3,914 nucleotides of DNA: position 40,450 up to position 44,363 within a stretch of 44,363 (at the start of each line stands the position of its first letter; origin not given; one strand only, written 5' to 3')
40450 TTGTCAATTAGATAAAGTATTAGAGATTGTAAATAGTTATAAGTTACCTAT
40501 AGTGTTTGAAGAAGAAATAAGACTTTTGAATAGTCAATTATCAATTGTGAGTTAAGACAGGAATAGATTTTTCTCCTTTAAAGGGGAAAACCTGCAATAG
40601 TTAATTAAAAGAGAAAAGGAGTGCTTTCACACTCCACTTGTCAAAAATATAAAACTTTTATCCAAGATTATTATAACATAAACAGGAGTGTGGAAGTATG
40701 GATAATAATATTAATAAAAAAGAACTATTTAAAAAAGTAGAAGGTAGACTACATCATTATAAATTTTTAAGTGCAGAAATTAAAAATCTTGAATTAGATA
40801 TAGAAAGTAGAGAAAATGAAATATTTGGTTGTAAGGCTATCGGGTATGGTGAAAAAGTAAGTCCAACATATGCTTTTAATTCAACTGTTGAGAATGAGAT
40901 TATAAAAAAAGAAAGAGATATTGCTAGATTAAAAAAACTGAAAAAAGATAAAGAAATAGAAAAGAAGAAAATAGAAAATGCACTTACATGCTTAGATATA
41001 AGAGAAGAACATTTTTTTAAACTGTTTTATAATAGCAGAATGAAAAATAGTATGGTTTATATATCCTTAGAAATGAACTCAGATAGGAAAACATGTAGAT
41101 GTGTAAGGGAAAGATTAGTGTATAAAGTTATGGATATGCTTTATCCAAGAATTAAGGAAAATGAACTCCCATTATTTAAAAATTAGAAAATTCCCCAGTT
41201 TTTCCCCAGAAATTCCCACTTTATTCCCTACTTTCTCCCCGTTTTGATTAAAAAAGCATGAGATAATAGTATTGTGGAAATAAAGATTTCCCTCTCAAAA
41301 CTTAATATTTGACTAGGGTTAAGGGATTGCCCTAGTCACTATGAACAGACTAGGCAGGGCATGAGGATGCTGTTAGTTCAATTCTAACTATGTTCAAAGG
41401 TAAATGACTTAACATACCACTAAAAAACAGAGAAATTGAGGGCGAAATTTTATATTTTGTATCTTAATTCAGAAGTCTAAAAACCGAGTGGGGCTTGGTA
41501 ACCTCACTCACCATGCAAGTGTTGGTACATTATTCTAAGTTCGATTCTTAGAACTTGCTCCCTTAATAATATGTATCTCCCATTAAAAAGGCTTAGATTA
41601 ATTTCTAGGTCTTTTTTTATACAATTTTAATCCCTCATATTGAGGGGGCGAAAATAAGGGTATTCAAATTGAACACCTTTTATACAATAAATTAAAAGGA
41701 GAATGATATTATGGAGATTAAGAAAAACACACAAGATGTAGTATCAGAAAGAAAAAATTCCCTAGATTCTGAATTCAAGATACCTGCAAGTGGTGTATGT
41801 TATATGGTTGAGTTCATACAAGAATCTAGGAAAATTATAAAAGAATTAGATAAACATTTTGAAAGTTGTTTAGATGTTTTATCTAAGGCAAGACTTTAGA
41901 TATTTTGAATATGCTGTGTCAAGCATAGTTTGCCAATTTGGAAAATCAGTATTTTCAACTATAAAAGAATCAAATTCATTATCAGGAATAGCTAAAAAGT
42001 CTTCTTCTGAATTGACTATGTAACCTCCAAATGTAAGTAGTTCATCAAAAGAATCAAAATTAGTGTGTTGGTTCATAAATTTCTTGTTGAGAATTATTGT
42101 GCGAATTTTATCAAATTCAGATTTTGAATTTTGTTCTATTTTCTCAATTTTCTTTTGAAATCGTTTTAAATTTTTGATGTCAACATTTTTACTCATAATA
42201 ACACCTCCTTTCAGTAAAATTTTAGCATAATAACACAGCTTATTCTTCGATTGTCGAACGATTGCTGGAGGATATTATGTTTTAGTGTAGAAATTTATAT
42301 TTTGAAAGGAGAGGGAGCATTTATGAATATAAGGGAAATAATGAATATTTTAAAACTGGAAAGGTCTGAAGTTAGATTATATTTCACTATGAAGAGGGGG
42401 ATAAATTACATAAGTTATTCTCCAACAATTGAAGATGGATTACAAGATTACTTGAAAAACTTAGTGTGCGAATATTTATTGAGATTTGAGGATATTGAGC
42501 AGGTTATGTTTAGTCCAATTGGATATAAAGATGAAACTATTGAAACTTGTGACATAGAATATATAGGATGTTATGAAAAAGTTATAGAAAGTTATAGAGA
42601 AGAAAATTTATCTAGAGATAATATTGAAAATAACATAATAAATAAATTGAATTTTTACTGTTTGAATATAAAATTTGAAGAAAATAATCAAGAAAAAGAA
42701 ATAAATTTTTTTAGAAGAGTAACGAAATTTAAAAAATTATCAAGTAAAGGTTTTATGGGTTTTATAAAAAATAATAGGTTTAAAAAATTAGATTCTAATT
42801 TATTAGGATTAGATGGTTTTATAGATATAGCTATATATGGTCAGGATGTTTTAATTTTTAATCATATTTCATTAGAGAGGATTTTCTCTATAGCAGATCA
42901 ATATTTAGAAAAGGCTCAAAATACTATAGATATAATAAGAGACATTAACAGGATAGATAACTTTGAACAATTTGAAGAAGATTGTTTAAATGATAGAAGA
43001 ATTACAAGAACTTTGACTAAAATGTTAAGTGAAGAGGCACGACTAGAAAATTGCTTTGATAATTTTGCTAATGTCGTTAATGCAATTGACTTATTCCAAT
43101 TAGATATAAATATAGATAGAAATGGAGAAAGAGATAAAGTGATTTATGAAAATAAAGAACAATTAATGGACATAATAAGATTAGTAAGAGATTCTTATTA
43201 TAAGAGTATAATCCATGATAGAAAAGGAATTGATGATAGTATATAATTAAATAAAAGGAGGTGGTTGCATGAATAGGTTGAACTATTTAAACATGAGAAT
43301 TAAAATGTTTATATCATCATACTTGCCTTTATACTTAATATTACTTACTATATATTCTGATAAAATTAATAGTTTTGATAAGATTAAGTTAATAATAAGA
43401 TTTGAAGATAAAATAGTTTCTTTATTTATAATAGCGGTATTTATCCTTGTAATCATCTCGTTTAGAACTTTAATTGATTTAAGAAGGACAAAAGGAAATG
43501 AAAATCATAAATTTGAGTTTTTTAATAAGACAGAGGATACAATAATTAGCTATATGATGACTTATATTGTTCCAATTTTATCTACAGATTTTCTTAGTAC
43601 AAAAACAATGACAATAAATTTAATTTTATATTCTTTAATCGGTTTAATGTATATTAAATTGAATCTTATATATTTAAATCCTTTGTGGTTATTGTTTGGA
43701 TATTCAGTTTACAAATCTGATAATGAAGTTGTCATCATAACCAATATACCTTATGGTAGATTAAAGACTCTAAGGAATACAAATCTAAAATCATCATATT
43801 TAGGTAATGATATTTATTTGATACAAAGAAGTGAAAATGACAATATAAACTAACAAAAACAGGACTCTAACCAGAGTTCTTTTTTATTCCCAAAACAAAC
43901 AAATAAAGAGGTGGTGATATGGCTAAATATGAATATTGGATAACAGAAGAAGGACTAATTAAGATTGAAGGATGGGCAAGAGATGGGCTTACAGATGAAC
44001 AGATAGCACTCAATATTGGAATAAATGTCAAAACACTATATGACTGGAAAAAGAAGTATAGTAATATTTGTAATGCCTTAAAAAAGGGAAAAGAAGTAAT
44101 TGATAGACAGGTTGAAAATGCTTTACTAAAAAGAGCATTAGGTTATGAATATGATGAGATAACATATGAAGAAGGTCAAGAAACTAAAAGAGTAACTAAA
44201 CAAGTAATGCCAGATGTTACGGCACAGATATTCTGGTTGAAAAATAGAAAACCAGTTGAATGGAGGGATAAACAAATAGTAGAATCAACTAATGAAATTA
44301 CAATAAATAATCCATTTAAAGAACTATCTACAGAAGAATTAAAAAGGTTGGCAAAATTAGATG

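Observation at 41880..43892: Two-gene accessory module (soluble ~307-aa protein plus 4-TM 194-aa protein), with a divergent 105-aa gene, inserted between the late activator and terS.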

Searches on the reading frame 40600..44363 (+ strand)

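Call 56: search_protein_families(library=padloc, proteins=[L002:4296-4523:+, L001:3008-3619:+, L001:2814-3008:+], max_evalue=0.01)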
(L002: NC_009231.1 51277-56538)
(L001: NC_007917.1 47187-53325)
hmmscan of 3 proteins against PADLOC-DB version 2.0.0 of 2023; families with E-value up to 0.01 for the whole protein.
L002:4296-4523:+ (75 aa): 1 family
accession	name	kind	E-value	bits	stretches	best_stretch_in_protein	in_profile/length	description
PDLC04525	PDC-M22B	-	0.00082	16.6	1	6-67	214-277/376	-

L001:3008-3619:+ (203 aa): 0 families

L001:2814-3008:+ (64 aa): 0 families

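Call 57: search_protein_families(library=pfam, proteins=[L002:4296-4523:+, L001:3008-3619:+, L001:2814-3008:+], max_evalue=0.01)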
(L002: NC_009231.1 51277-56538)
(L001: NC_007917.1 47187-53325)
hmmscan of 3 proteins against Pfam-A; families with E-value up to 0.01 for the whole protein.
L002:4296-4523:+ (75 aa): 2 families
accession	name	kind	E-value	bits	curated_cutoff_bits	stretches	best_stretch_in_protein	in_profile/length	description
PF11781.13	Zn_ribbon_RRN7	-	0.0047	17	27.1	0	38-67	3-30/32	Zinc-finger of RNA-polymerase I-specific TFIIB, Rrn7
PF10080.14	FtrD-like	-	0.0094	16.5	26.3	1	40-71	35-64/101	Membrane iron-sulfur containing protein FtrD-like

L001:3008-3619:+ (203 aa): 0 families

L001:2814-3008:+ (64 aa): 0 families

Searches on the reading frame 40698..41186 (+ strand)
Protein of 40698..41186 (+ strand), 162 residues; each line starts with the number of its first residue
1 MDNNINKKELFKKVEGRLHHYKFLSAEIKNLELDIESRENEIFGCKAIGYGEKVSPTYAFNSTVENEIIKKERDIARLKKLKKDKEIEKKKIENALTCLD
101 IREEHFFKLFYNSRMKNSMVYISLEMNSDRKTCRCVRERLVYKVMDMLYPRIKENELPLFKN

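Call 8: search_protein_families(library=pfam, proteins=[window:40698-41186:+], max_evalue=1)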
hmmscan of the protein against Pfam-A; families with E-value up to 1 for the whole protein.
window:40698-41186:+ (162 aa): 0 families

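Call 23: search_protein_families(library=phrogs, proteins=[window:40698-41186:+], max_evalue=0.01)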
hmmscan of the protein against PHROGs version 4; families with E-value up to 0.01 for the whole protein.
window:40698-41186:+ (162 aa): 1 family
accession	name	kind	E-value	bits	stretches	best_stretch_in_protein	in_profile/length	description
phrog_36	-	transcription regulation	1.3e-35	124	1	2-161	44-201/220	transcriptional regulator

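Call 56: search_protein_families(library=padloc, proteins=[window:40698-41186:+], max_evalue=0.01)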
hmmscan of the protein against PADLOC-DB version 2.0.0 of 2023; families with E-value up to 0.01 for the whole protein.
window:40698-41186:+ (162 aa): 0 families

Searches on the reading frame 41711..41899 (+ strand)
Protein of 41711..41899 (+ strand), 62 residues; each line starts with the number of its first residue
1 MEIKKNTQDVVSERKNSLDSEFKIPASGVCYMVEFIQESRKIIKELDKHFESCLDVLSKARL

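Call 6: search_protein_families(library=padloc, proteins=[window:41711-41899:+], max_evalue=1)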
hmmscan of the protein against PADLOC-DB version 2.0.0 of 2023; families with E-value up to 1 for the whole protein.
window:41711-41899:+ (62 aa): 0 families

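Call 8: search_protein_families(library=pfam, proteins=[window:41711-41899:+], max_evalue=1)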
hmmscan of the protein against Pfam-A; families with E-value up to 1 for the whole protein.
window:41711-41899:+ (62 aa): 2 families
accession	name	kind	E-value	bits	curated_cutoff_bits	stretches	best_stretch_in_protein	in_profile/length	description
PF23460.1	ZMYND8_CC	-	0.023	15.3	27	1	2-21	19-38/65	ZMYND8 protein coiled-coil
PF22440.1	SirC_C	-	0.13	12.8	27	1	33-49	5-21/47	SirC C-terminal domain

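Call 23: search_protein_families(library=phrogs, proteins=[window:41711-41899:+], max_evalue=0.01)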
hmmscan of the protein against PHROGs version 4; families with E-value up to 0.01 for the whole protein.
window:41711-41899:+ (62 aa): 1 family
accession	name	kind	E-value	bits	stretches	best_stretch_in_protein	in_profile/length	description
phrog_4010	-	unknown function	4.5e-45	152.5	1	1-62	1-62/62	-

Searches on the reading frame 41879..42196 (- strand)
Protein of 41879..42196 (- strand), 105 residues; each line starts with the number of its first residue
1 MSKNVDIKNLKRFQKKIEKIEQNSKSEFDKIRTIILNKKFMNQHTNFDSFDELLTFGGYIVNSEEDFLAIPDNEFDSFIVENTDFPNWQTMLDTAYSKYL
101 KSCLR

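Call 6: search_protein_families(library=padloc, proteins=[window:41879-42196:-], max_evalue=1)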
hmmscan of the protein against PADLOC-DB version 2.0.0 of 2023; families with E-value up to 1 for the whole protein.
window:41879-42196:- (105 aa): 0 families

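Call 8: search_protein_families(library=pfam, proteins=[window:41879-42196:-], max_evalue=1)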
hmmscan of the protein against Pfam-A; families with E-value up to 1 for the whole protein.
window:41879-42196:- (105 aa): 2 families
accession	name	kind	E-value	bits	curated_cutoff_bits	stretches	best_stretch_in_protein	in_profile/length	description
PF05075.19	DUF684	-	0.015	14.8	25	1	8-45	1-38/338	Protein of unknown function (DUF684)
PF15200.11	KRTDAP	-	0.72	10.1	27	0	26-56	27-57/77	Keratinocyte differentiation-associated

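Call 23: search_protein_families(library=phrogs, proteins=[window:41879-42196:-], max_evalue=0.01)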
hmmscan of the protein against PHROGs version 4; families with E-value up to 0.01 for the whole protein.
window:41879-42196:- (105 aa): 1 family
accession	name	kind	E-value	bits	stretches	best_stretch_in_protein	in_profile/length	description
phrog_2211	-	unknown function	8.3e-21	75.8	1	1-104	273-380/395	-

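Call 47: find_homologous_proteins(query=window:41879-42196:-)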
Query window:41879-42196:- (105 aa): 8 proteins with E <= 0.001 among 13 candidates.
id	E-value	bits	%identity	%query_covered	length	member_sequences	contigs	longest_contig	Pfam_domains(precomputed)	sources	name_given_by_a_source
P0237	1.4e-62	226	100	100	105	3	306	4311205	-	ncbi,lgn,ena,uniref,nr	ncbi:TPA: hypothetical protein SHW33_002081 [Clostridioides difficile]|uniref:hypothetical protein n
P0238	1.0e-61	223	99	100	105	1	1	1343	-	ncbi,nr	ncbi:hypothetical protein JY758_19685 [Clostridioides difficile]|nr:hypothetical protein [Clostridio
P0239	1.6e-54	200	93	100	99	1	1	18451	-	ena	-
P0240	2.7e-53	196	85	100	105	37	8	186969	-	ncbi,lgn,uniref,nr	ncbi:TPA: hypothetical protein KSK16_002801 [Clostridioides difficile]|uniref:hypothetical protein n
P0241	9.0e-39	150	97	72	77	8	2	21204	-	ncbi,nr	ncbi:hypothetical protein C4141_07250, partial [Clostridioides difficile]|nr:hypothetical protein [C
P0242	2.8e-5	42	37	62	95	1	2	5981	-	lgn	-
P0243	2.9e-5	42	37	62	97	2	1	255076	-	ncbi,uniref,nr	ncbi:hypothetical protein [Cohnella sp. GbtcB17]|uniref:hypothetical protein n=1 Tax=Cohnella sp. Gb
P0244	3.4e-4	39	34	64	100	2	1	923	-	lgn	-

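Call 60: search_dna_similar(query=window:41879-42196:-, collection=phages, mode=protein, max_evalue=0.001, max_rows=40)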
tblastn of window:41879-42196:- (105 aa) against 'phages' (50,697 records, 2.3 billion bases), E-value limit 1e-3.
Records with a match: 27; places in all: 27; records where one place covers at least 80% of the query: 27.
Best place of each record, by identity: 90-95% 4; 80-90% 6; <60% 17.
By first word of the organism name: Clostridium 9; Bacillus 3; Pseudoalteromonas 3; Streptococcus 3; Clostridioides 2; Thermus 1; Geobacillus 1; Bacteriophage 1; Pseudomonas 1; Staphylococcus 1; and 2 more.
By host as written in the record: - 8; Clostridium difficile 6; Bacillus subtilis Delta6 2; Pseudoalteromonas elyakovii HL-AS1 2; Bacillus subtilis 1; Pseudoalteromonas nigrifaciens HL-AS2 1; Pseudomonas aeruginosa 1; Staphylococcus aureus 1; and 5 more.
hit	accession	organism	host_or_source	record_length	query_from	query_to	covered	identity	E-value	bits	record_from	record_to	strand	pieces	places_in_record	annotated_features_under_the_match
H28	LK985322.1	Clostridium phage phiCDHM19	-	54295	1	105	100%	93.3%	2e-59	201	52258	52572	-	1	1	phiCDHM19_gp86: conserved hypothetical protein | phiCDHM19_gp85: conserved hypothetical protein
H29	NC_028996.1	Clostridium phage phiCDHM19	-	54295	1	105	100%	93.3%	2e-59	201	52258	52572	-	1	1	phiCDHM19_gp86: hypothetical protein | phiCDHM19_gp85: hypothetical protein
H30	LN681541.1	Clostridium phage phiMMP01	Clostridium difficile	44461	1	105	100%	84.8%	7e-55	187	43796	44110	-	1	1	putative phage protein | conserved protein of unknown function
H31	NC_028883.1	Clostridium phage phiMMP01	Clostridium difficile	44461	1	105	100%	84.8%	7e-55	187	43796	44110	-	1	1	hypothetical protein (x2)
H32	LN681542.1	Clostridium phage phiMMP03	Clostridium difficile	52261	1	105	100%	84.8%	7e-55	187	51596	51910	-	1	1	putative phage protein | conserved protein of unknown function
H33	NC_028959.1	Clostridium phage phiMMP03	Clostridium difficile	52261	1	105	100%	84.8%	7e-55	187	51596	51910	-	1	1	hypothetical protein (x2)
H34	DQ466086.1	Clostridioides phage phiC2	-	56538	1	105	100%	84.8%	7e-55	187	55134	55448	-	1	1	hypothetical protein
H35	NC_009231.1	Clostridioides phage phiC2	-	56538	1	105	100%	84.8%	7e-55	187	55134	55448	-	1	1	hypothetical protein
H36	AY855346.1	Clostridium phage phi CD119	-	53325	15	105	87%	91.2%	1e-49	172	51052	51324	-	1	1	hypothetical protein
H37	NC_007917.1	Clostridium phage phi CD119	Clostridium difficile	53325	15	105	87%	91.2%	1e-49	172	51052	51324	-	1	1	hypothetical protein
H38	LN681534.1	Clostridium phage phiCD24-1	Clostridium difficile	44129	1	105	100%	48.1%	7e-20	88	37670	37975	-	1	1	putative phage protein | protein of unknown function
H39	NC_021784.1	Thermus phage phi OH2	-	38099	5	99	90%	38.4%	6e-17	80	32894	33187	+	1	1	hypothetical protein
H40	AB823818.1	Geobacillus phage phiOH2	-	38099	5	99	90%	38.4%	6e-17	80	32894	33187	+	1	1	unnamed protein product; G8N2E5_GEOTH Putative uncharacterized ...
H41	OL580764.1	Bacillus phage vB_BsuS-Goe14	Bacillus subtilis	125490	11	100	86%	37.2%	6e-12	66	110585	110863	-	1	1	hypothetical protein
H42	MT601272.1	Bacillus phage vB_BsuS-Goe11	Bacillus subtilis Delta6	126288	11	100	86%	37.2%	6e-12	66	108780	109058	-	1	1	hypothetical: hypothetical protein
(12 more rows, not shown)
